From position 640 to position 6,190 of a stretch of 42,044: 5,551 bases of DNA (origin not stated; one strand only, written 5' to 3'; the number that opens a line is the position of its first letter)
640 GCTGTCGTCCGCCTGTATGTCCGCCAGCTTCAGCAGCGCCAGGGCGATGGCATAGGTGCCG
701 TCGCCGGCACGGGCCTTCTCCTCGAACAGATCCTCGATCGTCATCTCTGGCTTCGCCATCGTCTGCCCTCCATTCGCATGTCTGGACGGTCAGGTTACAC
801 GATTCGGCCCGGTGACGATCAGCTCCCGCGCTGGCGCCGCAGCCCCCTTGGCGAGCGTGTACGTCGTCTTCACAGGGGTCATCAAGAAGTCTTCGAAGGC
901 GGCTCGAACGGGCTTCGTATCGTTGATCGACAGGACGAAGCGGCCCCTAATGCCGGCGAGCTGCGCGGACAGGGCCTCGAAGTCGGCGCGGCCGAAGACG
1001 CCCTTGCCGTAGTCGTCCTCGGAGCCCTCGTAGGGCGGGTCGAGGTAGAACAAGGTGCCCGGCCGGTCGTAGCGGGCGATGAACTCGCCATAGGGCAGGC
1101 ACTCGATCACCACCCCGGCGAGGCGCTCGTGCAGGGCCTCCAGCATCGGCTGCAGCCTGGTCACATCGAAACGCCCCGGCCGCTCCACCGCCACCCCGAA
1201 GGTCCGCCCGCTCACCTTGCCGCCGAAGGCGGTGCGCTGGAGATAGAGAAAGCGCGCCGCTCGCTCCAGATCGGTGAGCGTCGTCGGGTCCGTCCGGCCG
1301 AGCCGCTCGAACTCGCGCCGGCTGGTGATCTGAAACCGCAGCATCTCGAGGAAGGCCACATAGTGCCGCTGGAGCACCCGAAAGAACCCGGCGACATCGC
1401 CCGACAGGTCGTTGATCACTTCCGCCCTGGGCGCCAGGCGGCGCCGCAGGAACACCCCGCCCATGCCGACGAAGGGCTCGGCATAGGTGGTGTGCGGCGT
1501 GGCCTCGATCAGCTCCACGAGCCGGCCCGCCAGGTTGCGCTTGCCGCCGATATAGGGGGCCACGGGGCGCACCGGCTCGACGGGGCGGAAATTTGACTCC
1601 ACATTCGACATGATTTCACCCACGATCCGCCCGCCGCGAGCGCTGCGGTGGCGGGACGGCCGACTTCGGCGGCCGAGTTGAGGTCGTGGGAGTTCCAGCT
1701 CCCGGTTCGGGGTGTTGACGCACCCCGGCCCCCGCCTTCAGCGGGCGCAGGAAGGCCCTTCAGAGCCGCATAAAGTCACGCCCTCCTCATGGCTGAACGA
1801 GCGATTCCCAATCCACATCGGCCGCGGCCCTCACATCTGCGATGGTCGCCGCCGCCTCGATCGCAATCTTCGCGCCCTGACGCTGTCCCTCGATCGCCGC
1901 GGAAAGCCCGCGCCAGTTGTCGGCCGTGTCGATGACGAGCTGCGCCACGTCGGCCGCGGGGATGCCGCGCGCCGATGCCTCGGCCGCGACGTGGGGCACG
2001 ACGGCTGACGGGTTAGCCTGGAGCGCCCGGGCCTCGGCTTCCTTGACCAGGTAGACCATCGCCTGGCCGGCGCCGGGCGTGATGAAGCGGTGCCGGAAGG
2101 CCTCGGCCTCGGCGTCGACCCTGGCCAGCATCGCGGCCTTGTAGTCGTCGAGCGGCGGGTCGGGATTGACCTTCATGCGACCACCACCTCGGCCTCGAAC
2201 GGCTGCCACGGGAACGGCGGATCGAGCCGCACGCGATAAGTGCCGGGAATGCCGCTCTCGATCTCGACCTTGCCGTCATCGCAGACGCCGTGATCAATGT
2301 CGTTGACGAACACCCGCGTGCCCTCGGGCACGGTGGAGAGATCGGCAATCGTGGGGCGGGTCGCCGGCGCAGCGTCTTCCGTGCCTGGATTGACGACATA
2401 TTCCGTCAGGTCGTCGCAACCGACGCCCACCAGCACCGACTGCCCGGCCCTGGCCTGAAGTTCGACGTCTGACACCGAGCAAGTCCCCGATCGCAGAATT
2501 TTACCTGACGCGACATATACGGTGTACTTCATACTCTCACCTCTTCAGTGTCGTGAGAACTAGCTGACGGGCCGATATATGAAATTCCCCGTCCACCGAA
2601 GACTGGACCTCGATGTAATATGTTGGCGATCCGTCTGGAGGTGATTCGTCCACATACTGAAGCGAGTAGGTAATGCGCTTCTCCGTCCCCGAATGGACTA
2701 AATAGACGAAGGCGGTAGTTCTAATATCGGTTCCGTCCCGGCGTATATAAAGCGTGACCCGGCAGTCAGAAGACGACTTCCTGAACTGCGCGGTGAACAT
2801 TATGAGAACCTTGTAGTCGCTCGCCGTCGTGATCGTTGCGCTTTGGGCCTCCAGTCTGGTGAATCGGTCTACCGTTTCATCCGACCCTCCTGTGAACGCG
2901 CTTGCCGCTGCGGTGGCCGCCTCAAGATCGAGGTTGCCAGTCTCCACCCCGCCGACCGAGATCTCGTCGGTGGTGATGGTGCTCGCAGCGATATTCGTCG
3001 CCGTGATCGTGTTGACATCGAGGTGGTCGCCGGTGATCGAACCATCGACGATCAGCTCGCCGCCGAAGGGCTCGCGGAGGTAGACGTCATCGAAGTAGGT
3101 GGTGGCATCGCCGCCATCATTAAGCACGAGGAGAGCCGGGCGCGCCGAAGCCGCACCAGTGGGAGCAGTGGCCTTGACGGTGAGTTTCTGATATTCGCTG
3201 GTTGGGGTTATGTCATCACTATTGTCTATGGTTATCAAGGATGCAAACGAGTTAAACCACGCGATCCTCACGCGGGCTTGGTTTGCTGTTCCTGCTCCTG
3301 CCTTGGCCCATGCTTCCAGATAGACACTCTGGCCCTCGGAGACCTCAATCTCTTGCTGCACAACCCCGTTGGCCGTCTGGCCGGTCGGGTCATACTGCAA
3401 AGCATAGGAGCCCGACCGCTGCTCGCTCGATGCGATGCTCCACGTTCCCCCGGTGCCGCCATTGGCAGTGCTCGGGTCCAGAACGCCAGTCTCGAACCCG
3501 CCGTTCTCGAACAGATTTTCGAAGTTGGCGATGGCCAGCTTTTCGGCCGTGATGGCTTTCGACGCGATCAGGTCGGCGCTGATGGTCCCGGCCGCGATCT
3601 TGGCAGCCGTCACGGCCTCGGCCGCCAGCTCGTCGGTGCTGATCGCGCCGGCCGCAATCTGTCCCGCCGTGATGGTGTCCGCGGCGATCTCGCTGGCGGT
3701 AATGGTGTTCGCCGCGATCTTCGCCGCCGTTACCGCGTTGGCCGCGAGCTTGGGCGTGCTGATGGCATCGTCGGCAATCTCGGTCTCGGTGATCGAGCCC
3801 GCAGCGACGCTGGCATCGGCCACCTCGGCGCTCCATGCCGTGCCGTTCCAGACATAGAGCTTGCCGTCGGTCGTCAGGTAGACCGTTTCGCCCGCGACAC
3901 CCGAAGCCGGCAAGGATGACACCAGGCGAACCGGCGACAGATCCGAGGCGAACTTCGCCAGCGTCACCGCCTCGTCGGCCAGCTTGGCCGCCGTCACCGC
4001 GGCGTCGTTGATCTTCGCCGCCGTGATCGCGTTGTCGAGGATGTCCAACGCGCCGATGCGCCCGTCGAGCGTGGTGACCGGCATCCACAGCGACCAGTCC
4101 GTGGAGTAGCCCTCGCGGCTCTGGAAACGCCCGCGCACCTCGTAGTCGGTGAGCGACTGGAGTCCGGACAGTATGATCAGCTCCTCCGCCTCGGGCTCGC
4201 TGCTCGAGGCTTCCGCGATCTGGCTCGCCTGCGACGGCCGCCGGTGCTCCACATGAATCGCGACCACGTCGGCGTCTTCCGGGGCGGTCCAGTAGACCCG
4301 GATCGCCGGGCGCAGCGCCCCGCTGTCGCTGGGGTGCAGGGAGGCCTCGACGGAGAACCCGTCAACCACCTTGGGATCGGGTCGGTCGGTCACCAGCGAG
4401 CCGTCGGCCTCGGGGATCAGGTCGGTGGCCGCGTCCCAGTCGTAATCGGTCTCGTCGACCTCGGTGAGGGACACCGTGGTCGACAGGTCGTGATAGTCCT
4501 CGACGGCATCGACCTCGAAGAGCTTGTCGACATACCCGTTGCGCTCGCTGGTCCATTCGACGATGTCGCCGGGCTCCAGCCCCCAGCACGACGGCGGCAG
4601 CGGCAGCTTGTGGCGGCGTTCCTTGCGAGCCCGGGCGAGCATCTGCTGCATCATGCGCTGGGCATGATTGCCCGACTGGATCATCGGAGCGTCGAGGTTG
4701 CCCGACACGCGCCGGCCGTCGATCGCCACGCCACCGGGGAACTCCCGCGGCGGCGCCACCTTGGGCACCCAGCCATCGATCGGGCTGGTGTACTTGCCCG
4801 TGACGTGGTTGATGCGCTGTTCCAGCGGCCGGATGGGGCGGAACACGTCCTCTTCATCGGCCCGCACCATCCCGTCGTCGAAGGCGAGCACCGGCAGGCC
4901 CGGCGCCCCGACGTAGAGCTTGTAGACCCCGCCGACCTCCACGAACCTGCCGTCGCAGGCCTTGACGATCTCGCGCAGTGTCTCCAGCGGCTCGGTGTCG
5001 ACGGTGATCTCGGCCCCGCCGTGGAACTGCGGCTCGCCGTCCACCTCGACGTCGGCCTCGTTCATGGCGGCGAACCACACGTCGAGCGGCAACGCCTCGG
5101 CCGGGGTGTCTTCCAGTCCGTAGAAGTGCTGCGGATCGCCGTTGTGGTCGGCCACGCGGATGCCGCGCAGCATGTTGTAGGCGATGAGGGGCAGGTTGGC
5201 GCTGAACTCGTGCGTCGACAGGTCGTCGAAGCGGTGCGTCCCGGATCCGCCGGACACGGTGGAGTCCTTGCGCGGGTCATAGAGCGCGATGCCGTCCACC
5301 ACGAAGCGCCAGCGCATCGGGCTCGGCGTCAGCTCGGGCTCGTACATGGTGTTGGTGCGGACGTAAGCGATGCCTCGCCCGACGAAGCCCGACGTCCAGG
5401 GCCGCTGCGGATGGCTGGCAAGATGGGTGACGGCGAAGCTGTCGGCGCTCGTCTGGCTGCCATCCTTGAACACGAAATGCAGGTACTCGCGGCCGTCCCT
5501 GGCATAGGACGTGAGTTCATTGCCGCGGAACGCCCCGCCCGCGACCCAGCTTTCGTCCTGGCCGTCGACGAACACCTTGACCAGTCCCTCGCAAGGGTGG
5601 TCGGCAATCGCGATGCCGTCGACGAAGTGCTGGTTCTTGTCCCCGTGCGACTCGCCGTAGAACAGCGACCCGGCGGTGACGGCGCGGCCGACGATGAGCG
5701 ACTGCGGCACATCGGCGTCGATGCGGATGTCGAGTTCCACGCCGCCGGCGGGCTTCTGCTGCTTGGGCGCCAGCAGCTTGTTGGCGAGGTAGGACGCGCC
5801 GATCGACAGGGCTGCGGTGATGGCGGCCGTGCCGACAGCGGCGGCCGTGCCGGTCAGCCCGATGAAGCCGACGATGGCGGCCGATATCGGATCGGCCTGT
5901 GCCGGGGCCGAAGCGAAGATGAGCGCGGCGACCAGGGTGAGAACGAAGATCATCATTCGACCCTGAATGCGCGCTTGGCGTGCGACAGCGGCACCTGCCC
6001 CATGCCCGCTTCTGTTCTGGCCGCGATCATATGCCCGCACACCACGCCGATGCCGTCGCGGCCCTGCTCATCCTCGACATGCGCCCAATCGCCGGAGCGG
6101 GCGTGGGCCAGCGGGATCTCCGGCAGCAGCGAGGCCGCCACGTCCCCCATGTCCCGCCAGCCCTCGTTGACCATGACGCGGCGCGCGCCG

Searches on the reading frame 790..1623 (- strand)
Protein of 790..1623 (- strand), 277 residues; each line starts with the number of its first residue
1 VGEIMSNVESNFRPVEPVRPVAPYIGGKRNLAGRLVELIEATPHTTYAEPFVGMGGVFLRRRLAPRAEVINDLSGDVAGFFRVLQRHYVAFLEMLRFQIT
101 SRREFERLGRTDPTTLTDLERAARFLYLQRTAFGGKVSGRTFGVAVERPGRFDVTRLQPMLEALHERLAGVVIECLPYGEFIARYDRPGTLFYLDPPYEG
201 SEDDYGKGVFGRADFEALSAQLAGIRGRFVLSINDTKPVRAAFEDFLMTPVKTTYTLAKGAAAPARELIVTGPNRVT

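Call 23: search_protein_families(library=pfam, proteins=[window:790-1623:-], max_evalue=0.01)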
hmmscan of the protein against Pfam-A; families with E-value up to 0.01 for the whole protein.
window:790-1623:- (277 aa): 1 family
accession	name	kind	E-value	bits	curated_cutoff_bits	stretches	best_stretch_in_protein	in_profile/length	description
PF02086.21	MethyltransfD12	-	4.1e-22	79.6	22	1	24-256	1-252/253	D12 class N6 adenine-specific DNA methyltransferase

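Call 81: search_protein_families(library=padloc, proteins=[window:790-1623:-], max_evalue=0.001)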
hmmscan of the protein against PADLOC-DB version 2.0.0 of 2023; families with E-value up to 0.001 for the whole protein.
window:790-1623:- (277 aa): 17 families
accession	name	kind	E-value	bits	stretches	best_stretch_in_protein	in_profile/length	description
PDLC03253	MTase_II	-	3.5e-54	182.2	1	18-271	3-251/253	Type II methyltransferase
PDLC03294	MTase_II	-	1.7e-25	88.2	1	18-261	4-257/272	Type II methyltransferase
PDLC03247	MTase_II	-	2.1e-22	77.7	1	23-255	7-244/282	Type II methyltransferase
PDLC03735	oMTase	-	9.1e-20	69.2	1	18-262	7-269/284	orphan methyltransferase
PDLC04018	PD-Lambda-5_B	-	9.5e-16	55.9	1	24-270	10-268/291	-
PDLC03717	oMTase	-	5.9e-15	53.4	1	24-258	8-248/285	orphan methyltransferase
PDLC03244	MTase_II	-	4.1e-14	50.4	1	15-199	24-211/295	Type II methyltransferase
PDLC03729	oMTase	-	1e-12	46.1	1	20-261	6-255/275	orphan methyltransferase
PDLC03261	MTase_II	-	1.2e-11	41.6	1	17-200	23-205/643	Type II methyltransferase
PDLC03266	MTase_II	-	2.1e-09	35.2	1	18-199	14-198/285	Type II methyltransferase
PDLC03358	MTase_II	-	5.9e-09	33.6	1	24-249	10-251/301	Type II methyltransferase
PDLC03281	MTase_II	-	9.9e-08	30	1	171-265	185-286/309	Type II methyltransferase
PDLC04019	PD-Lambda-5_B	-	2.7e-07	28.7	1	24-155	9-145/167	-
PDLC03344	MTase_II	-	2.1e-06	25.7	1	19-136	4-124/154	Type II methyltransferase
PDLC03383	MTase_II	-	3e-05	21.6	0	20-89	20-86/318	Type II methyltransferase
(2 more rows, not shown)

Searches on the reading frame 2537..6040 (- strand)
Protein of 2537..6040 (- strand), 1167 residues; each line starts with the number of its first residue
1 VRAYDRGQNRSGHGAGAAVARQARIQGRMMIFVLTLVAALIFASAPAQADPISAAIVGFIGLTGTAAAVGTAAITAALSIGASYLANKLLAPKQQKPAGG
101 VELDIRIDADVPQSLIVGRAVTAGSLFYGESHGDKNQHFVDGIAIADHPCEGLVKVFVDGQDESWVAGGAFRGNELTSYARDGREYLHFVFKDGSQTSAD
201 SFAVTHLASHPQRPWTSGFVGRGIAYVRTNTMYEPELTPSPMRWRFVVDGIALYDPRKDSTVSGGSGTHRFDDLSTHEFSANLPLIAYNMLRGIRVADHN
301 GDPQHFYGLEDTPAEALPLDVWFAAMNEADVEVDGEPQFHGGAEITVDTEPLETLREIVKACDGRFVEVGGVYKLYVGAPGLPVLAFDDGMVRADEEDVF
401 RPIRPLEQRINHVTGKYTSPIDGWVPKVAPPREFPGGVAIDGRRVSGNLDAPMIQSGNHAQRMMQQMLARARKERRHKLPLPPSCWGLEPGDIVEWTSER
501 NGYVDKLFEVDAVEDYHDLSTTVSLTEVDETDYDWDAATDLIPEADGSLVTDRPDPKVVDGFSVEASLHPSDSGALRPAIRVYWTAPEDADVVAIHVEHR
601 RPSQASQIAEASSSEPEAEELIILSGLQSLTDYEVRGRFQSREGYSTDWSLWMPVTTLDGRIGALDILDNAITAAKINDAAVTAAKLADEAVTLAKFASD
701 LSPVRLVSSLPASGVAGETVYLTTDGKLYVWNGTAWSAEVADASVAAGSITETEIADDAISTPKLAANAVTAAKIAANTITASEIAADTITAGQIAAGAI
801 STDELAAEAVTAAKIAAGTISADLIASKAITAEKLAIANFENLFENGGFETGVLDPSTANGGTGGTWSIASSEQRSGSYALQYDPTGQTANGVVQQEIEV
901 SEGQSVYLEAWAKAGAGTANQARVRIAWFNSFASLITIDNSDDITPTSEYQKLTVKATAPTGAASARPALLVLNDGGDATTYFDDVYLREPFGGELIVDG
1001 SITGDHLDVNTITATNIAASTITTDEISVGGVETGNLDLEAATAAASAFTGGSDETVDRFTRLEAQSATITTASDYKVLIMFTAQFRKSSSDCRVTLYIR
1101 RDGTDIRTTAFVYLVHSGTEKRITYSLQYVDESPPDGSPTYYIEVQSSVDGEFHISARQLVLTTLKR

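Call 78: search_protein_families(library=pfam, proteins=[window:2537-6040:-], max_evalue=0.001)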
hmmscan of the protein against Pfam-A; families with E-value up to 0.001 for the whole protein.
window:2537-6040:- (1167 aa): 2 families
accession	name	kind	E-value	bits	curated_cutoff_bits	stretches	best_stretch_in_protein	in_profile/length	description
PF13550.12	Phage-tail_3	-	6.9e-15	55.7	23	1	351-515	6-164/164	Putative phage tail protein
PF02018.23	CBM_4_9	-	6e-07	30.4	25.9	1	842-964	2-123/136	Carbohydrate binding domain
